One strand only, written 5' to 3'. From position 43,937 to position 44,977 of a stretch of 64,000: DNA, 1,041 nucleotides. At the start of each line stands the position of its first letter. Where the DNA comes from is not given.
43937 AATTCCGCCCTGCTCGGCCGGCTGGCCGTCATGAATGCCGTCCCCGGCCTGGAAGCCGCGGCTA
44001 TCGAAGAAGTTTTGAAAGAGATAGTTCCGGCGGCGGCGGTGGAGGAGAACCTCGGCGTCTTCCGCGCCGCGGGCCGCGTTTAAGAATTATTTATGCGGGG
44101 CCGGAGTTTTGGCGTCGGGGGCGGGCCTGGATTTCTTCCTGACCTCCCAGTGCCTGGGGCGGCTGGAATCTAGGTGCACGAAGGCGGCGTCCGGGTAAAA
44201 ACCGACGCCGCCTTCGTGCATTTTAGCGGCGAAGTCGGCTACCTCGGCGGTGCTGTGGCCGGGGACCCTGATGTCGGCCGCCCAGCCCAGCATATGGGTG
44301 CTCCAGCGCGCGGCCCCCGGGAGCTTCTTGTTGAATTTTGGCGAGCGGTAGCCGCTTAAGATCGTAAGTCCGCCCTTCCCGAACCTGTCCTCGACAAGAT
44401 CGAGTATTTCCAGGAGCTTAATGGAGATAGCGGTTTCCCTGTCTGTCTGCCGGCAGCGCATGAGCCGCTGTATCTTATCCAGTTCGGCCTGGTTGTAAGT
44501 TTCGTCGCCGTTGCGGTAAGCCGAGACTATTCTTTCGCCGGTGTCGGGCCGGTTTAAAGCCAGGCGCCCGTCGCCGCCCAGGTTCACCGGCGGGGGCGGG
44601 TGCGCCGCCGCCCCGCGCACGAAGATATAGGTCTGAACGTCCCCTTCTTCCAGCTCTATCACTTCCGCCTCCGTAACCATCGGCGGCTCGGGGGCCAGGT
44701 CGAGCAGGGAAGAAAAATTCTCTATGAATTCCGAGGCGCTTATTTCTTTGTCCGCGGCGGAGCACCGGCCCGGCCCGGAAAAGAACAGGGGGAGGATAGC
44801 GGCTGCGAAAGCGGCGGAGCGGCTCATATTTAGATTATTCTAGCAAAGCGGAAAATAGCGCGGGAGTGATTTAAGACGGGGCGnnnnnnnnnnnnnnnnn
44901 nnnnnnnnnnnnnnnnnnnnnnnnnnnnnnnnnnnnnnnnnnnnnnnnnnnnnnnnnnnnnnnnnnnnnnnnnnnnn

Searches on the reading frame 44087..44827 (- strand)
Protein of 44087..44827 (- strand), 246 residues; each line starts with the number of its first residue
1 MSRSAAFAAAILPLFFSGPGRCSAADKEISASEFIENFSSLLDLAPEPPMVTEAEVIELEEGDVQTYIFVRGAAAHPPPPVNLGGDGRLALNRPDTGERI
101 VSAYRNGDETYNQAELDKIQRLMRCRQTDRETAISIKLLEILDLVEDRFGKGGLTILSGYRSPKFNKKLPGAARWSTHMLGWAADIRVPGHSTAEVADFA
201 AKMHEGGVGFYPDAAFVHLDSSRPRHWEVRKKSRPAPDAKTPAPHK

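Call 37: search_protein_families(library=pfam, proteins=[window:44087-44827:-], max_evalue=0.0001)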
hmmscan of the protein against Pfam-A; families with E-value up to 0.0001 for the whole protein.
window:44087-44827:- (246 aa): 2 families
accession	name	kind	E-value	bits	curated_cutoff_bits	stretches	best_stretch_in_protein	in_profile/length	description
PF05951.18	Peptidase_M15_2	-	1.3e-25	90.3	27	1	89-227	9-153/153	Bacterial protein of unknown function (DUF882)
PF08291.16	Peptidase_M15_3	-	9.3e-18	64.8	23.2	1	125-220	10-108/108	Peptidase M15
